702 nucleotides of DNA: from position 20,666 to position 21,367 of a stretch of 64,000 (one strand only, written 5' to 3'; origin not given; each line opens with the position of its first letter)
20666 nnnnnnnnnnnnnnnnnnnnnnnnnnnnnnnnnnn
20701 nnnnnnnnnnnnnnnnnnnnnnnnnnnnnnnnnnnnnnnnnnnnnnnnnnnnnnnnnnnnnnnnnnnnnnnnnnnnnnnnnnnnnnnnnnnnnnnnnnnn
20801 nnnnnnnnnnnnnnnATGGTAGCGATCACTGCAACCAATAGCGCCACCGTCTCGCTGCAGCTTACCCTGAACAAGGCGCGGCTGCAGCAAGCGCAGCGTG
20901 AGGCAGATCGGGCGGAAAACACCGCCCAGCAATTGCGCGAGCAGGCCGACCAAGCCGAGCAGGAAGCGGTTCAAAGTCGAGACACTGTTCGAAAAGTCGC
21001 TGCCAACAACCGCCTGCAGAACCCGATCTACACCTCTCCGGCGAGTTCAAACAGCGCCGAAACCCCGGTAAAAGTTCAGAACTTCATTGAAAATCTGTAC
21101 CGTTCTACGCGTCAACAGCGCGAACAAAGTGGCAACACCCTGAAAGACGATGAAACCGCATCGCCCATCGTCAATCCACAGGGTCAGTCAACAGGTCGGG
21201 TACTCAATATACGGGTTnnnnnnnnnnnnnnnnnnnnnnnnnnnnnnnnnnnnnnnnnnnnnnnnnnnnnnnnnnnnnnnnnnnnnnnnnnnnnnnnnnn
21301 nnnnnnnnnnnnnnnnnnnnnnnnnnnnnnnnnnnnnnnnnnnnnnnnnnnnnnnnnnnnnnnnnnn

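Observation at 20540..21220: Two tandem unknown small proteins share a conserved C-terminal motif: candidate new targeting or interaction system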

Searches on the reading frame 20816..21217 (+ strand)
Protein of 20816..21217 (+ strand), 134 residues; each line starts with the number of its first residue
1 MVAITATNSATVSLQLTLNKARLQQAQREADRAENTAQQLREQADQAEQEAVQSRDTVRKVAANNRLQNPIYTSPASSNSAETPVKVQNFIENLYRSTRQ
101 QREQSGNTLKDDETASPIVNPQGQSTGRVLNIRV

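Call 3: search_protein_families(library=pfam, proteins=[window:20816-21217:+], max_evalue=10)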
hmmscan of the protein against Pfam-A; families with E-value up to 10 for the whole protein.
window:20816-21217:+ (134 aa): 13 families
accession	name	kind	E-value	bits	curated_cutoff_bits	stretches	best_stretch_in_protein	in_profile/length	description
PF11839.13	Alanine_zipper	-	0.015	16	23.1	1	20-56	7-43/69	Alanine-zipper, major outer membrane lipoprotein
PF25450.1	Rab11-FIP3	-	0.019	15.7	31.9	1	13-63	53-103/125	Rab11-FIP3-like domain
PF05701.16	WEMBL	-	0.02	14.1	35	1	21-102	384-463/562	Weak chloroplast movement under blue light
PF05262.16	Borrelia_P83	-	0.046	12.6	33.6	1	22-104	214-290/489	Borrelia P83/100 protein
PF00558.24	Vpu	-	0.061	13.6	24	1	26-72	32-79/81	Vpu protein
PF19887.4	DUF6360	-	0.071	13.7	23.8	1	9-52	44-87/91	Family of unknown function (DUF6360)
PF07730.19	HisKA_3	-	0.21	12.6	24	1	12-66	13-64/68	Histidine kinase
PF01956.21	EMC3_TMCO1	-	0.54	10.5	27.1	1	2-56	22-76/169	Integral membrane protein EMC3/TMCO1-like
PF11871.13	DUF3391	-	0.69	10.9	27.8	1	19-75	79-135/136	Domain of unknown function (DUF3391)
PF24596.1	DUF7620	-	1.7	9.6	27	1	26-66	10-50/69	Family of unknown function (DUF7620)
PF12794.12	MscS_TM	-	4.5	6.5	28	1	9-54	243-288/339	Mechanosensitive ion channel inner membrane domain 1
PF19908.4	DUF6381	-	8.1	6.7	26.6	1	29-57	3-31/62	Family of unknown function (DUF6381)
PF22251.1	PFF1_TM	-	8.7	6.2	32.3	1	6-84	110-198/300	Vacuolar membrane protease, transmembrane domain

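Call 4: search_protein_families(library=ncbifam, proteins=[window:20816-21217:+], max_evalue=10)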
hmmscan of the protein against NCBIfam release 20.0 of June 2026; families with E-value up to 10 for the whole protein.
window:20816-21217:+ (134 aa): 3 families
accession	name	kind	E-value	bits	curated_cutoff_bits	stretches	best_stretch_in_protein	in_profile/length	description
NF040598.1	Ala_zip_lipo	subfamily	0.012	16.1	43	1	20-58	28-66/90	Lpp/OprI family alanine-zipper lipoprotein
NF041647.1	ABC_perm_CPBP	equivalog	1.2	7.7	435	1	12-118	69-171/636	ABC transporter permease subunit/CPBP intramembrane protease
NF002359.0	PRK01318.2-6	equivalog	1.7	6.8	600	1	24-83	39-98/624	membrane protein insertase YidC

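Call 5: find_homologous_proteins(query=window:20816-21217:+, max_evalue=0.01)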
Query window:20816-21217:+ (134 aa): 70 proteins with E <= 0.01 among 93 candidates.
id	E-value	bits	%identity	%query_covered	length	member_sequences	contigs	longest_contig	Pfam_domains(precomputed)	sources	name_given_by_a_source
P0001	1.7e-73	262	100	100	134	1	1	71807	-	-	-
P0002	2.4e-54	200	78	100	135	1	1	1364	-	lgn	-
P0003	5.3e-46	174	66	99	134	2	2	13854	-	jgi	jgi:hypothetical protein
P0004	2.3e-43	165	67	99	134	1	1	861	-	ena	-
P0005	1.8e-40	156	63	100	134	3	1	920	-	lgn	-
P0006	6.3e-40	154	64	98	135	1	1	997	-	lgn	-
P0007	7.3e-39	151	62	100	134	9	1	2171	-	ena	-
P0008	7.4e-39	151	61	99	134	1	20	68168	-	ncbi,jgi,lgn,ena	-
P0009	1.0e-38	150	61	99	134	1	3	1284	-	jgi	jgi:dTDP-4-amino-4,6-dideoxygalactose transaminase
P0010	1.6e-38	149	60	100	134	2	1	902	-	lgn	-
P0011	3.8e-38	148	59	100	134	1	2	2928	-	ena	-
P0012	1.4e-37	146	60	100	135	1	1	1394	-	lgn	-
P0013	1.4e-37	146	59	100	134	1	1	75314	-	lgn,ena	-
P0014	1.8e-37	146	60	100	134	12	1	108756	-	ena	-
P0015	4.8e-37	145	59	100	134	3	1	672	-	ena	-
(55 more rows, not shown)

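Call 9: find_related_loci(query=A1, collection=genome_contigs, flank=4000)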
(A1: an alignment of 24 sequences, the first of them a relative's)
Query A1 (134 aa) in genome_contigs; peptide patterns used: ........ (x = any residue, [..] = any of these).
95 stretches matched a pattern; 32 encode a relative of the query (tblastn E <= 1e-3); 32 distinct loci.
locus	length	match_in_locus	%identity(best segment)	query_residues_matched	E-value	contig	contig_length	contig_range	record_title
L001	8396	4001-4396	58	1-132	5e-46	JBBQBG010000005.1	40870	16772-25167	MAG: Burkholderiales bacterium isolate Co_metawrap_1383 Cmw_1383_k141_12343350_length_40870_cov_9.9825, whole genome sho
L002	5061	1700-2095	55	1-132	3e-45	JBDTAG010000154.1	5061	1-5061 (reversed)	MAG: Rhodoferax sp. isolate cluster2_bin.103 k127_2969237, whole genome shotgun sequence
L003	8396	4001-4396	55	1-132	2e-43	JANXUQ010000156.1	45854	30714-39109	MAG: Rhodoferax sp. isolate 340R_metabat_138 340R_k141_21751, whole genome shotgun sequence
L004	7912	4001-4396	55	1-132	2e-43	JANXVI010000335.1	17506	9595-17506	MAG: Rhodoferax sp. isolate 341R_metabat_159_sub 341R_k141_1037551, whole genome shotgun sequence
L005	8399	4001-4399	59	1-132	2e-40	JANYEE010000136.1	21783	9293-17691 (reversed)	MAG: Burkholderiales bacterium isolate 337R_metabinner_30 337R_k141_1130924, whole genome shotgun sequence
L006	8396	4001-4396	54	1-132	1e-39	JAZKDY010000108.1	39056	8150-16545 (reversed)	MAG: Pseudomonadota bacterium isolate DC_HB_02_SPN181219-bin003 DCHB02SPN_B003_0_000000000108, whole genome shotgun sequ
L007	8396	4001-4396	51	1-132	6e-36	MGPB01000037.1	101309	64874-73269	MAG: Curvibacter sp. GWA2_63_95 gwa2_scaffold_939, whole genome shotgun sequence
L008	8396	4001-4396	52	1-132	1e-35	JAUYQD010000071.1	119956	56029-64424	MAG: Rhodoferax sp. isolate C4_metabat.bin.82 C4_k141_397959, whole genome shotgun sequence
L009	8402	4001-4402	50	1-134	8e-36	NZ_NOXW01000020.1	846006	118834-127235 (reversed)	Rhodoferax sp. TH121 scaffold7, whole genome shotgun sequence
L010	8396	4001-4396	51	1-132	5e-35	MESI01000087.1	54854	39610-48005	MAG: Burkholderiales bacterium RIFCSPLOWO2_12_FULL_61_40 rifcsplowo2_12_scaffold_3980, whole genome shotgun sequence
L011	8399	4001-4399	50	1-132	1e-34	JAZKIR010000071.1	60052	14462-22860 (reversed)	MAG: Pseudomonadota bacterium isolate ADI_DC_SW_02_SPN_11032020-bin055 DCSW02SPN_B055_0_000000000071, whole genome shotg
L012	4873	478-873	56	1-132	7e-35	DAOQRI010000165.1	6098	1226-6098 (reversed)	MAG TPA_asm: Rhodoferax sp. isolate AMR_MDS_1196 NODE_13022_length_6098_cov_4.419659, whole genome shotgun sequence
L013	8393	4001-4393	51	1-132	9e-35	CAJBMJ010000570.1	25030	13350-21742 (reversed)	MAG: uncultured beta proteobacterium isolate Loc090519-7m_bin-0484 genome assembly, contig: bin-0484:570/605, whole geno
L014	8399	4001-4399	53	1-132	2e-34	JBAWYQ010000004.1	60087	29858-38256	MAG: Burkholderiales bacterium isolate ELA093 MAG093_4, whole genome shotgun sequence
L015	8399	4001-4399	50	1-133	8e-34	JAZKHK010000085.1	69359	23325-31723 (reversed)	MAG: Pseudomonadota bacterium isolate DC_SW_03_SPN07022020-bin006_1 DCSW031SPN_B006_1_000000000085, whole genome shotgun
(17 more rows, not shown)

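Call 19: search_protein_families(library=pfam, alignment_id=A1, max_evalue=10)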
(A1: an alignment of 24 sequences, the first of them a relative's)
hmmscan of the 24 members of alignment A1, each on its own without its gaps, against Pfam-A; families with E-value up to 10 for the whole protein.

A. member 1, P0001 (134 aa): 13 families
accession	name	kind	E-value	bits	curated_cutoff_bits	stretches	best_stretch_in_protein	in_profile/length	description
PF11839.13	Alanine_zipper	-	0.015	16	23.1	1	20-56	7-43/69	Alanine-zipper, major outer membrane lipoprotein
PF25450.1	Rab11-FIP3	-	0.019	15.7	31.9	1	13-63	53-103/125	Rab11-FIP3-like domain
PF05701.16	WEMBL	-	0.02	14.1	35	1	21-102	384-463/562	Weak chloroplast movement under blue light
PF05262.16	Borrelia_P83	-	0.046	12.6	33.6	1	22-104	214-290/489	Borrelia P83/100 protein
PF00558.24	Vpu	-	0.061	13.6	24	1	26-72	32-79/81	Vpu protein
PF19887.4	DUF6360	-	0.071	13.7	23.8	1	9-52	44-87/91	Family of unknown function (DUF6360)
PF07730.19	HisKA_3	-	0.21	12.6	24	1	12-66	13-64/68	Histidine kinase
PF01956.21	EMC3_TMCO1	-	0.54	10.5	27.1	1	2-56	22-76/169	Integral membrane protein EMC3/TMCO1-like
PF11871.13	DUF3391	-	0.69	10.9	27.8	1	19-75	79-135/136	Domain of unknown function (DUF3391)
PF24596.1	DUF7620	-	1.7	9.6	27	1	26-66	10-50/69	Family of unknown function (DUF7620)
PF12794.12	MscS_TM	-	4.5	6.5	28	1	9-54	243-288/339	Mechanosensitive ion channel inner membrane domain 1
PF19908.4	DUF6381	-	8.1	6.7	26.6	1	29-57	3-31/62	Family of unknown function (DUF6381)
PF22251.1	PFF1_TM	-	8.7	6.2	32.3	1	6-84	110-198/300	Vacuolar membrane protease, transmembrane domain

B. families by the number of members that match (of 24 scanned): 75 families (the first 25 are shown)
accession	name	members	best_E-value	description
PF25450.1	Rab11-FIP3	13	5.1e-05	Rab11-FIP3-like domain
PF11839.13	Alanine_zipper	9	0.01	Alanine-zipper, major outer membrane lipoprotein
PF24596.1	DUF7620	8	0.18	Family of unknown function (DUF7620)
PF22251.1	PFF1_TM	8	2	Vacuolar membrane protease, transmembrane domain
PF00261.25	Tropomyosin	6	0.0001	Tropomyosin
PF14197.11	Cep57_CLD_2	4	0.014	Centrosome localisation domain of PPC89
PF05701.16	WEMBL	4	0.02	Weak chloroplast movement under blue light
PF07730.19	HisKA_3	4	0.076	Histidine kinase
PF04791.21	LMBR1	4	0.68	LMBR1-like membrane protein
PF14362.11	DUF4407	3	0.016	Domain of unknown function (DUF4407)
PF11932.13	DUF3450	3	0.034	Protein of unknown function (DUF3450)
PF05262.16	Borrelia_P83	3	0.046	Borrelia P83/100 protein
PF19887.4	DUF6360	3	0.066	Family of unknown function (DUF6360)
PF11559.13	ADIP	2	0.012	Afadin- and alpha -actinin-Binding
PF19908.4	DUF6381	2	0.049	Family of unknown function (DUF6381)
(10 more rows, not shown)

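Call 45: predict_structure(alignment_id=A5)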
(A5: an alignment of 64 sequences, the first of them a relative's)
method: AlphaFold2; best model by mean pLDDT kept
length: 134 residues; sequences in the alignment: 64
mean_pLDDT: 72.7   pTM: 0.32
mean pLDDT of the five models: 72.7, 71.3, 70.3, 69.6, 68.5
residues with pLDDT >= 90: 32; 70-90: 32; 50-70: 62; < 50: 8
segments of 3 or more residues with pLDDT < 50: 1-4, 77-79
pLDDT, mean of each block of 10 residues (from residue 1): 51 71 89 95 95 91 71 54 64 72 67 66 66 57
secondary structure, 60 per line:
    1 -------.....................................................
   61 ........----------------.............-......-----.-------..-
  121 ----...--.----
elements in order: H8-68 H85-97 H99-104 E125-127

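Call 48: search_protein_families(library=phrogs, proteins=[window:20816-21217:+], max_evalue=1)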
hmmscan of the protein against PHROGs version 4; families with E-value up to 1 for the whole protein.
window:20816-21217:+ (134 aa): 5 families
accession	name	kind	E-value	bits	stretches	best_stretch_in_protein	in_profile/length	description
phrog_27566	-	unknown function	0.0093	17.3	1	3-64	29-90/105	-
phrog_13127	-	unknown function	0.12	13.9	1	6-60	10-64/132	-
phrog_6071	-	unknown function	0.15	13.7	1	22-61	9-48/69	-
phrog_11315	-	unknown function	0.54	10.1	1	20-63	154-197/384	-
phrog_6256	-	tail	0.76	9.7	1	8-69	150-216/686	tail fiber protein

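Call 67: search_protein_families(library=padloc, proteins=[window:20816-21217:+], max_evalue=1)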
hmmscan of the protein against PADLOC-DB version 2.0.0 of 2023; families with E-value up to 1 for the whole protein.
window:20816-21217:+ (134 aa): 3 families
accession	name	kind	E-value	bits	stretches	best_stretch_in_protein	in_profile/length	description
PDLC00553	JetC2|JetC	-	0.00068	15.6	1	16-69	791-844/1361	DUF3584 domain; MukB-like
PDLC00549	JetC2|JetC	-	0.017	10.8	1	18-65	315-830/1404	DUF3584 domain; MukB-like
PDLC00268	PtuA1|PtuA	-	0.15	9.4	1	19-113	57-148/411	AAA ATPase domain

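Call 86: search_dna_similar(query=window:20816-21217:+, collection=plasmids, mode=protein, max_evalue=0.01, max_rows=10)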
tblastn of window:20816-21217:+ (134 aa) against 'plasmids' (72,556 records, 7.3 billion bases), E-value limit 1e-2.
No match.
